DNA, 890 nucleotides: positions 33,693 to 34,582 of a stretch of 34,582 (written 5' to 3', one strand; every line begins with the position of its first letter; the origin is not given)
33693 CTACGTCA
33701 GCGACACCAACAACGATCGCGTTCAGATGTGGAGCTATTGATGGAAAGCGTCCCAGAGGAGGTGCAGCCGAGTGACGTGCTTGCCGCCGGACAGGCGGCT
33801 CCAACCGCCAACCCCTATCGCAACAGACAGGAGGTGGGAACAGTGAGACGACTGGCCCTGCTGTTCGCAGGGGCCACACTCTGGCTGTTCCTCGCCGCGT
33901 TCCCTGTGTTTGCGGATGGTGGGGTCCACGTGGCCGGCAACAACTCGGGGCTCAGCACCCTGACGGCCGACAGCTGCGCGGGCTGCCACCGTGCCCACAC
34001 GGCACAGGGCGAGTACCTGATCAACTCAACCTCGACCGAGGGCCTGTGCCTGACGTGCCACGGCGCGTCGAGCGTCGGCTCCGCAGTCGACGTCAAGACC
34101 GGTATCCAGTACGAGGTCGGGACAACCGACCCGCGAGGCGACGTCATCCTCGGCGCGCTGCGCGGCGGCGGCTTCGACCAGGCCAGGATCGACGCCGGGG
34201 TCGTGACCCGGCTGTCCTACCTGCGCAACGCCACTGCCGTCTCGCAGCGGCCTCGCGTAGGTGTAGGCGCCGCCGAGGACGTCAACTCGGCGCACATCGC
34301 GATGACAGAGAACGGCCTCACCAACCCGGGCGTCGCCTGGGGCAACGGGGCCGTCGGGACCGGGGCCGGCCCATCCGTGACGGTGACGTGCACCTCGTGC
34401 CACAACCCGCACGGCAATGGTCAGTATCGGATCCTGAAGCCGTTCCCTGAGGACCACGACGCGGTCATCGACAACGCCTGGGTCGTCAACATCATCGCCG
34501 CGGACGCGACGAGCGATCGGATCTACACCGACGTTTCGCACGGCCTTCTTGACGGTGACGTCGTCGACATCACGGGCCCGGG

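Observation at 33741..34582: Multihaem cytochrome c ORF that runs off the window and is absent from the supplied ORF track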

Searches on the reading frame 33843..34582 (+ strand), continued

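Call 17: find_encoding_contigs(protein=P0045, flank=10000, max_places=2)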
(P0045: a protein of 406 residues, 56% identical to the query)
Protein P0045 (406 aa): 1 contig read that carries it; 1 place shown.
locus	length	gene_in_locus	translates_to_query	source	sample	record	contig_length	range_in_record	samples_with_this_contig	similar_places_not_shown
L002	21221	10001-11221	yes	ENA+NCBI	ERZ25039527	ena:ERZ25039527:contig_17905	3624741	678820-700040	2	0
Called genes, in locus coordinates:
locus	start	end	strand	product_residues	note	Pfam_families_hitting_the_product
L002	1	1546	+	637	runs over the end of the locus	PF01257:2Fe-2S_thioredx, PF01512:Complex1_51K, PF10531:SLBB, PF22461:SLBB_2 (weak), PF10589:NADH_4Fe-4S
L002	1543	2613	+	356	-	PF13510:Fer2_4, PF12837:Fer4_6 (faint), PF13237:Fer4_10 (faint), PF22117:Fer4_Nqo3, PF12838:Fer4_7, PF13187:Fer4_9 (weak), PF00037:Fer4, PF04879:Molybdop_Fe4S4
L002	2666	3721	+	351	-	PF03372:Exo_endo_phos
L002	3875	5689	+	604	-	PF13185:GAF_2 (faint), PF01590:GAF (weak), PF07730:HisKA_3, PF13581:HATPase_c_2 (weak), PF02518:HATPase_c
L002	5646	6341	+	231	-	PF00072:Response_reg, PF00196:GerE, PF04545:Sigma70_r4, PF08281:Sigma70_r4_2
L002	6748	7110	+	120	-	-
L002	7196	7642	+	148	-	PF00355:Rieske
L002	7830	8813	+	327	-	PF13181:TPR_8 (faint), PF13428:TPR_14 (faint), PF14561:TPR_20 (weak), PF00515:TPR_1 (faint), PF14559:TPR_19 (weak), PF13432:TPR_16 (weak), PF13424:TPR_12 (weak), PF13414:TPR_11 (weak), +5 more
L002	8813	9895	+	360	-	PF25021:TEN_NHL (faint), PF08450:SGL (faint), PF17170:DUF5128 (faint), PF06739:SBBP (faint), PF01436:NHL (weak)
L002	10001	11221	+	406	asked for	PF09699:Paired_CXXCH_1, PF14522:Cytochrome_C7 (faint), PF14537:Cytochrom_c3_2 (faint), PF22113:Mtrc-MtrF_II-IV_dom (faint)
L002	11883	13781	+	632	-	PF09699:Paired_CXXCH_1 (weak), PF14522:Cytochrome_C7 (faint), PF22113:Mtrc-MtrF_II-IV_dom (faint)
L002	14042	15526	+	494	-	PF14559:TPR_19 (faint), PF07719:TPR_2 (faint), PF13431:TPR_17 (faint), PF13414:TPR_11 (weak), PF13473:Cupredoxin_1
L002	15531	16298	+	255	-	PF02683:DsbD_TM (weak)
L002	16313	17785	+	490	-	PF05140:ResB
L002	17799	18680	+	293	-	PF01578:Cytochrom_C_asm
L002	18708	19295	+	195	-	PF00578:AhpC-TSA, PF08534:Redoxin, PF02630:SCO1-SenC (faint), PF00085:Thioredoxin (faint), PF13098:Thioredoxin_2, PF13905:Thioredoxin_8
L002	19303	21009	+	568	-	PF03264:Cytochrom_NNT, PF14522:Cytochrome_C7 (faint)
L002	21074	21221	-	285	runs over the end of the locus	PF02634:FdhD-NarQ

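Call 18: find_encoding_contigs(protein=P0023, flank=10000, max_places=2)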
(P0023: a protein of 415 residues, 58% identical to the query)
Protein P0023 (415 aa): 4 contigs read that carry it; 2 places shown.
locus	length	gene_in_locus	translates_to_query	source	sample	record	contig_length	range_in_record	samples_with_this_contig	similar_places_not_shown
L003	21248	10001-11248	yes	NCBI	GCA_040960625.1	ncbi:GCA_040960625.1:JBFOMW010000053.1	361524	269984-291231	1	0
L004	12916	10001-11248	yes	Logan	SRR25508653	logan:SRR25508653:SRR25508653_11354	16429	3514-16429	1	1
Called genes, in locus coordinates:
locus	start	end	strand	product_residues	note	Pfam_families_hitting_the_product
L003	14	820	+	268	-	-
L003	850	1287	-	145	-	-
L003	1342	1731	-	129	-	-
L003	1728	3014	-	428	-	PF00266:Aminotran_5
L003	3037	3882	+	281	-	PF00581:Rhodanese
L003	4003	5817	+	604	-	PF01590:GAF, PF07730:HisKA_3, PF02518:HATPase_c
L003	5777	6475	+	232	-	PF00072:Response_reg, PF00196:GerE, PF04545:Sigma70_r4 (weak), PF08281:Sigma70_r4_2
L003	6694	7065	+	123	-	-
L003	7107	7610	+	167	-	PF00355:Rieske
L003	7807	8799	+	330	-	PF14561:TPR_20 (weak), PF14559:TPR_19 (weak), PF13432:TPR_16 (weak), PF13424:TPR_12, PF00515:TPR_1 (weak), PF13432:TPR_16, PF14559:TPR_19, PF13432:TPR_16 (weak), +10 more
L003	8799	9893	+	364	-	PF08450:SGL (faint), PF22807:TrAA12 (faint), PF06739:SBBP (faint), PF20067:SSL_N (faint), PF25021:TEN_NHL (faint), PF17170:DUF5128 (faint), PF01436:NHL (weak)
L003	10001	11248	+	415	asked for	PF09699:Paired_CXXCH_1, PF14522:Cytochrome_C7 (faint), PF14537:Cytochrom_c3_2 (faint)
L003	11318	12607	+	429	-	PF22113:Mtrc-MtrF_II-IV_dom (faint), PF14522:Cytochrome_C7 (faint), PF14537:Cytochrom_c3_2 (faint), PF09699:Paired_CXXCH_1 (weak)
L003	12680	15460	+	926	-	PF09699:Paired_CXXCH_1 (weak), PF14522:Cytochrome_C7 (faint), PF14537:Cytochrom_c3_2 (faint), PF22113:Mtrc-MtrF_II-IV_dom (faint)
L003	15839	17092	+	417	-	PF23914:TPR_CcmH_CycH (faint), PF14559:TPR_19 (faint), PF13181:TPR_8 (faint), PF00515:TPR_1 (faint), PF07719:TPR_2 (faint), PF13431:TPR_17 (faint), PF13414:TPR_11 (weak)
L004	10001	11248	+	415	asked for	PF09699:Paired_CXXCH_1, PF14522:Cytochrome_C7 (faint), PF14537:Cytochrom_c3_2 (faint)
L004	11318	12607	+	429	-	PF22113:Mtrc-MtrF_II-IV_dom (faint), PF14522:Cytochrome_C7 (faint), PF14537:Cytochrom_c3_2 (faint), PF09699:Paired_CXXCH_1 (weak)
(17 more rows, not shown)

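Call 19: find_encoding_contigs(protein=P0057, flank=10000, max_places=2)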
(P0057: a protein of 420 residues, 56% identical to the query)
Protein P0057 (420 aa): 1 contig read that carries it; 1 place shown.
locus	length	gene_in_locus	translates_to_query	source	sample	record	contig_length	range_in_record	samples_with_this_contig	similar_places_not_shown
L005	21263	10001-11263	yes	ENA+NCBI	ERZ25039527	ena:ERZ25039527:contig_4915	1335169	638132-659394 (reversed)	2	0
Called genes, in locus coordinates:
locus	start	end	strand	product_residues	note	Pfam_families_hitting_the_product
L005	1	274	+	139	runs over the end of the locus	PF01850:PIN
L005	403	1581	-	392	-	PF13384:HTH_23 (faint), PF13936:HTH_38, PF13565:HTH_32 (weak), PF00665:rve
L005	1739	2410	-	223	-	-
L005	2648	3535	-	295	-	PF12802:MarR_2 (faint)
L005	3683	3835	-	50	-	-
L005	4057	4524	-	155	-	PF19760:DUF6247 (weak)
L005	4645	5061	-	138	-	-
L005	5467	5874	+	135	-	PF14561:TPR_20 (weak), PF14559:TPR_19 (weak)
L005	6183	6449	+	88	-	PF13432:TPR_16, PF13424:TPR_12 (weak), PF07719:TPR_2 (weak), PF13181:TPR_8 (weak)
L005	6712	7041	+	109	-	-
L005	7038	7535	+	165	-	PF01436:NHL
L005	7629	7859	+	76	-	PF09699:Paired_CXXCH_1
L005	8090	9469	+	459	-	-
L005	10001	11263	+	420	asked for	PF09699:Paired_CXXCH_1, PF14522:Cytochrome_C7 (faint), PF14537:Cytochrom_c3_2 (faint)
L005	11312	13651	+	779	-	-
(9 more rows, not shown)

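Call 36: find_related_loci(query=A1, collection=genome_contigs, flank=10000)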
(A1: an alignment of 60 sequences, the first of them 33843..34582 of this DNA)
Query A1 (246 aa) in genome_contigs; peptide patterns used: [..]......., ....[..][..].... (x = any residue, [..] = any of these).
599 stretches matched a pattern (row limit reached: there are more); 65 encode a relative of the query (tblastn E <= 1e-3); 58 distinct loci.
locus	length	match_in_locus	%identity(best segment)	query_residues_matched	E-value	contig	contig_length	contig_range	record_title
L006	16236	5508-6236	79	1-245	3e-126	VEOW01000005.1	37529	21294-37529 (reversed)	MAG: Chloroflexi bacterium isolate MnB_4 Mn-Chloroflexi-1_104095, whole genome shotgun sequence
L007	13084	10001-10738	64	1-245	3e-102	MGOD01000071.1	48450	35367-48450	MAG: Chloroflexi bacterium RBG_16_70_13 RBG_16_scaffold_3539, whole genome shotgun sequence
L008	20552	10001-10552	70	21-202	1e-80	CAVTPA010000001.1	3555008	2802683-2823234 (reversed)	MAG: uncultured Chloroflexia bacterium isolate MFD00905.bin.2.8 genome assembly, contig: contig_3698, whole genome shotg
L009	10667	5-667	60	23-245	3e-79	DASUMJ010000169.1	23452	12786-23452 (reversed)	MAG TPA_asm: Candidatus Limnocylindrales bacterium isolate SMAG_U1568 k141_1092471, whole genome shotgun sequence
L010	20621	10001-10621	57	1-202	4e-69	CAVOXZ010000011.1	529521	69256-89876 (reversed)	MAG: uncultured Chloroflexia bacterium isolate MFD09964.bin.2.77 genome assembly, contig: contig_28869, whole genome sho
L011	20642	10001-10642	56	1-210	1e-67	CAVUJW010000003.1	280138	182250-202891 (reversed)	MAG: uncultured Chloroflexia bacterium isolate MFD01721.bin.2.170 genome assembly, contig: contig_18545, whole genome sh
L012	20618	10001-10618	57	1-202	2e-67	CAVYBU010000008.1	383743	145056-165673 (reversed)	MAG: uncultured Chloroflexia bacterium isolate MFD09779.bin.1.359 genome assembly, contig: contig_2980, whole genome sho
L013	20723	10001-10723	53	1-245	1e-65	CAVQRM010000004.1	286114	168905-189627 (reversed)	MAG: uncultured Chloroflexia bacterium isolate MFD09779.bin.2.225 genome assembly, contig: contig_31747, whole genome sh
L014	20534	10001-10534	61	25-203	7e-66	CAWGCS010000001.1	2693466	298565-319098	MAG: uncultured Chloroflexia bacterium isolate MFD05942.bin.1.304 genome assembly, contig: contig_3988, whole genome sho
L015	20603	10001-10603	58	20-218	2e-65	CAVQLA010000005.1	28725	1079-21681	MAG: uncultured Chloroflexia bacterium isolate MFD00032.bin.1.157 genome assembly, contig: contig_136616, whole genome s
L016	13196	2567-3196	53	1-213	8e-65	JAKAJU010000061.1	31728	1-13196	MAG: Chloroflexi bacterium isolate WY4.bin17 NODE_1648_length_31728_cov_2.358470, whole genome shotgun sequence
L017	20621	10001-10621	55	1-203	3e-64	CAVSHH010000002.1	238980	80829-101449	MAG: uncultured Chloroflexia bacterium isolate MFD05684.bin.1.417 genome assembly, contig: contig_111620, whole genome s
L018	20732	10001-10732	50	1-229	3e-64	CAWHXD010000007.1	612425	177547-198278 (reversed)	MAG: uncultured Chloroflexia bacterium isolate MFD02416.bin.2.153 genome assembly, contig: contig_30774, whole genome sh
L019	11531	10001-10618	55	1-202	3e-63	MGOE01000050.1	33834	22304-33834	MAG: Chloroflexi bacterium RBG_16_72_14 RBG_16_scaffold_20541, whole genome shotgun sequence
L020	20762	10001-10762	48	1-245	6e-63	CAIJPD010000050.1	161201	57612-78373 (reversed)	MAG: uncultured Chloroflexi bacterium isolate LJ_bin-2554 genome assembly, contig: bin-2554:50/68, whole genome shotgun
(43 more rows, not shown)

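Call 37: predict_structure(alignment_id=A2)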
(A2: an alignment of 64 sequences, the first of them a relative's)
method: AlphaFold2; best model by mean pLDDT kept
length: 419 residues; sequences in the alignment: 64
mean_pLDDT: 74.0   pTM: 0.76
mean pLDDT of the five models: 74.0, 70.0, 63.6, 59.6, 57.2
residues with pLDDT >= 90: 40; 70-90: 243; 50-70: 88; < 50: 48
segments of 3 or more residues with pLDDT < 50: 23-27, 29-31, 33-43, 46-55, 194-198, 207-210, 323-327
pLDDT, mean of each block of 10 residues (from residue 1): 92 82 47 45 49 50 80 77 89 73 89 91 81 85 91 82 65 83 79 53 60 74 82 68 82 88 71 57 58 73 84 80 54 81 80 84 77 72 78 77 83 63
secondary structure, 60 per line:
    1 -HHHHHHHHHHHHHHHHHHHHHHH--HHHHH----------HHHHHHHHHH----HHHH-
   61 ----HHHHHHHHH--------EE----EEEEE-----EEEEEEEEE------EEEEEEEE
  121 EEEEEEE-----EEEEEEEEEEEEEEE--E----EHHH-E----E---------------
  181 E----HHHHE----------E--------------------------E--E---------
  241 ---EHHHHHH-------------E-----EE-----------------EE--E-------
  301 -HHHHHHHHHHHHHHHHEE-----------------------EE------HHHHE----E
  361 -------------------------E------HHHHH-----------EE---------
elements in order: H2-24 H27-31 H42-51 H56-59 H65-73 E88-92 E98-106 E113-127 E133-147 H186-189 H245-250 H302-317 H351-354 H393-397

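Call 42: fold_search(model_id=the predicted structure, library=pdb)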
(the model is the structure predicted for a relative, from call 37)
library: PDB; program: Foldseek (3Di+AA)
matches with E <= 10: 58; with E <= 0.001: 0
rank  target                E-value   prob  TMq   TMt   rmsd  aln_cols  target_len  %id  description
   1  6xw5_B                2.0e+00  0.01  0.06  0.08  15.8        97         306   11  Crystal structure of murine norovirus P domain in complex with Nanobody NB-5820 (released 2020-04-22)
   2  8uux_C                4.5e+00  0.01  0.07  0.06  16.2        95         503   10  Murine norovirus capsid protein in the presence of 1mM calcium (released 2024-01-17)
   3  4avc_A                4.8e+00  0.01  0.05  0.06  11.1        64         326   12  Crystal structure of protein lysine acetyltransferase Rv0998 in complex with acetyl CoA and cAMP (released 2012-07-11)
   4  4wsm_B8               4.8e+00  0.01  0.05  0.11   8.8        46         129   15  Complex of 70S ribosome with tRNA-Leu and mRNA with G-U mismatch in the first position in the A- and P-sites (released 2015-06-10)
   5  6crj_A                4.8e+00  0.01  0.07  0.06  15.5        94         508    8  Mouse norovirus model using the crystal structure of MNV P domain and the Norwalkvirus shell domain (released 2018-04-04)
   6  7l5j_B                5.4e+00  0.00  0.07  0.09  15.6        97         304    9  Mouse Norovirus Protruding domain complexed with neutralizing Fab fragment from mAb A6.2 (released 2021-04-07)
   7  1xqm                  6.1e+00  0.03  0.06  0.10   2.6        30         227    7  Variations on the GFP chromophore scaffold: A fragmented 5-membered heterocycle revealed in the 2.1A crystal structure o (released 2004-11-16)
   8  3wck_G                6.5e+00  0.03  0.06  0.11   2.8        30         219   17  Crystal structure of monomeric photosensitizing fluorescent protein, Supernova (released 2013-10-02)
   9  3d0j                  6.5e+00  0.02  0.06  0.15   8.6        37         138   11  Crystal structure of conserved protein of unknown function CA_C3497 from Clostridium acetobutylicum ATCC 824 (released 2008-07-01)
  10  1l8j_A                6.5e+00  0.02  0.06  0.13   9.8        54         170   15  Crystal Structure of the Endothelial Protein C Receptor and Bound Phospholipid Molecule (released 2002-06-26)
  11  7l5j_A                6.5e+00  0.01  0.06  0.08  16.4        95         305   12  Mouse Norovirus Protruding domain complexed with neutralizing Fab fragment from mAb A6.2 (released 2021-04-07)
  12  7k6v_AC               6.5e+00  0.00  0.07  0.06  19.9       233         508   10  Crystal Structure of Virus-like Particles of GII.4 Norovirus Houston virus (HOV) (released 2022-03-02)
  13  2ebf_X                6.9e+00  0.01  0.06  0.04  10.0        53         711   13  Crystal structures reveal a thiol-protease like catalytic triad in the C-terminal region of Pasteurella multocida toxi (released 2007-03-06)
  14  8uux_A                6.9e+00  0.01  0.07  0.06  14.6        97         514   10  Murine norovirus capsid protein in the presence of 1mM calcium (released 2024-01-17)
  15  5el6_B8               6.9e+00  0.01  0.04  0.11   6.6        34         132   15  Structure of T. thermophilus 70S ribosome complex with mRNA and tRNALys in the A-site with a U-U mismatch in the firs (released 2016-01-27)
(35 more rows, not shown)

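Call 44: search_solved_structures(query=A2, max_evalue=10, show_alignments=3)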
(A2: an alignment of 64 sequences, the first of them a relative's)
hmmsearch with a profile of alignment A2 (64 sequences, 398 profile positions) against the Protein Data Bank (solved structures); distinct sequences matched with E-value up to 10: 12.
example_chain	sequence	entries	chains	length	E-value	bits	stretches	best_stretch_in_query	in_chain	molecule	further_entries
6ef8_A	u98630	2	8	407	0.0049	19.3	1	174-307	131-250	C-type cytochrome OmcS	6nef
6r2q_A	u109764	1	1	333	0.0067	18.9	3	35-76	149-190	Cystathionine beta-synthase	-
9wcx_U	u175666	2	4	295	0.08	15.3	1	167-193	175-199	Cytochrome bc1 complex cytochrome c subunit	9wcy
8yts_A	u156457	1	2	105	0.24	13.7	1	42-88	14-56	Cytochrome C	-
6hwh_M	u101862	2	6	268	0.44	12.9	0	174-193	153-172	Cytochrome bc1 complex cytochrome c subunit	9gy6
8ovc_O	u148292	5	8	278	0.49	12.7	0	174-193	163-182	Cytochrome bc1 complex cytochrome c subunit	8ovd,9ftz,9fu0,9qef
6adq_C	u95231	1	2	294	0.51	12.7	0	174-193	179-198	Cytochrome bc1 complex cytochrome c subunit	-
7q21_C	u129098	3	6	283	0.73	12.1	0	174-193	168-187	Cytochrome bc1 complex cytochrome c subunit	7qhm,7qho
7rh5_O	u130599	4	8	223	0.86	11.9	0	174-193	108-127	Cytochrome bc1 complex cytochrome c subunit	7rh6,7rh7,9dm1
7tfs_A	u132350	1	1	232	1.9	10.8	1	39-73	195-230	Cytochrome c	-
8hcr_C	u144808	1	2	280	5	9.4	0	175-193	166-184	Cytochrome bc1 complex cytochrome c subunit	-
7e1v_O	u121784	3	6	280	5.2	9.3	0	175-193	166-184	Cytochrome bc1 complex cytochrome c subunit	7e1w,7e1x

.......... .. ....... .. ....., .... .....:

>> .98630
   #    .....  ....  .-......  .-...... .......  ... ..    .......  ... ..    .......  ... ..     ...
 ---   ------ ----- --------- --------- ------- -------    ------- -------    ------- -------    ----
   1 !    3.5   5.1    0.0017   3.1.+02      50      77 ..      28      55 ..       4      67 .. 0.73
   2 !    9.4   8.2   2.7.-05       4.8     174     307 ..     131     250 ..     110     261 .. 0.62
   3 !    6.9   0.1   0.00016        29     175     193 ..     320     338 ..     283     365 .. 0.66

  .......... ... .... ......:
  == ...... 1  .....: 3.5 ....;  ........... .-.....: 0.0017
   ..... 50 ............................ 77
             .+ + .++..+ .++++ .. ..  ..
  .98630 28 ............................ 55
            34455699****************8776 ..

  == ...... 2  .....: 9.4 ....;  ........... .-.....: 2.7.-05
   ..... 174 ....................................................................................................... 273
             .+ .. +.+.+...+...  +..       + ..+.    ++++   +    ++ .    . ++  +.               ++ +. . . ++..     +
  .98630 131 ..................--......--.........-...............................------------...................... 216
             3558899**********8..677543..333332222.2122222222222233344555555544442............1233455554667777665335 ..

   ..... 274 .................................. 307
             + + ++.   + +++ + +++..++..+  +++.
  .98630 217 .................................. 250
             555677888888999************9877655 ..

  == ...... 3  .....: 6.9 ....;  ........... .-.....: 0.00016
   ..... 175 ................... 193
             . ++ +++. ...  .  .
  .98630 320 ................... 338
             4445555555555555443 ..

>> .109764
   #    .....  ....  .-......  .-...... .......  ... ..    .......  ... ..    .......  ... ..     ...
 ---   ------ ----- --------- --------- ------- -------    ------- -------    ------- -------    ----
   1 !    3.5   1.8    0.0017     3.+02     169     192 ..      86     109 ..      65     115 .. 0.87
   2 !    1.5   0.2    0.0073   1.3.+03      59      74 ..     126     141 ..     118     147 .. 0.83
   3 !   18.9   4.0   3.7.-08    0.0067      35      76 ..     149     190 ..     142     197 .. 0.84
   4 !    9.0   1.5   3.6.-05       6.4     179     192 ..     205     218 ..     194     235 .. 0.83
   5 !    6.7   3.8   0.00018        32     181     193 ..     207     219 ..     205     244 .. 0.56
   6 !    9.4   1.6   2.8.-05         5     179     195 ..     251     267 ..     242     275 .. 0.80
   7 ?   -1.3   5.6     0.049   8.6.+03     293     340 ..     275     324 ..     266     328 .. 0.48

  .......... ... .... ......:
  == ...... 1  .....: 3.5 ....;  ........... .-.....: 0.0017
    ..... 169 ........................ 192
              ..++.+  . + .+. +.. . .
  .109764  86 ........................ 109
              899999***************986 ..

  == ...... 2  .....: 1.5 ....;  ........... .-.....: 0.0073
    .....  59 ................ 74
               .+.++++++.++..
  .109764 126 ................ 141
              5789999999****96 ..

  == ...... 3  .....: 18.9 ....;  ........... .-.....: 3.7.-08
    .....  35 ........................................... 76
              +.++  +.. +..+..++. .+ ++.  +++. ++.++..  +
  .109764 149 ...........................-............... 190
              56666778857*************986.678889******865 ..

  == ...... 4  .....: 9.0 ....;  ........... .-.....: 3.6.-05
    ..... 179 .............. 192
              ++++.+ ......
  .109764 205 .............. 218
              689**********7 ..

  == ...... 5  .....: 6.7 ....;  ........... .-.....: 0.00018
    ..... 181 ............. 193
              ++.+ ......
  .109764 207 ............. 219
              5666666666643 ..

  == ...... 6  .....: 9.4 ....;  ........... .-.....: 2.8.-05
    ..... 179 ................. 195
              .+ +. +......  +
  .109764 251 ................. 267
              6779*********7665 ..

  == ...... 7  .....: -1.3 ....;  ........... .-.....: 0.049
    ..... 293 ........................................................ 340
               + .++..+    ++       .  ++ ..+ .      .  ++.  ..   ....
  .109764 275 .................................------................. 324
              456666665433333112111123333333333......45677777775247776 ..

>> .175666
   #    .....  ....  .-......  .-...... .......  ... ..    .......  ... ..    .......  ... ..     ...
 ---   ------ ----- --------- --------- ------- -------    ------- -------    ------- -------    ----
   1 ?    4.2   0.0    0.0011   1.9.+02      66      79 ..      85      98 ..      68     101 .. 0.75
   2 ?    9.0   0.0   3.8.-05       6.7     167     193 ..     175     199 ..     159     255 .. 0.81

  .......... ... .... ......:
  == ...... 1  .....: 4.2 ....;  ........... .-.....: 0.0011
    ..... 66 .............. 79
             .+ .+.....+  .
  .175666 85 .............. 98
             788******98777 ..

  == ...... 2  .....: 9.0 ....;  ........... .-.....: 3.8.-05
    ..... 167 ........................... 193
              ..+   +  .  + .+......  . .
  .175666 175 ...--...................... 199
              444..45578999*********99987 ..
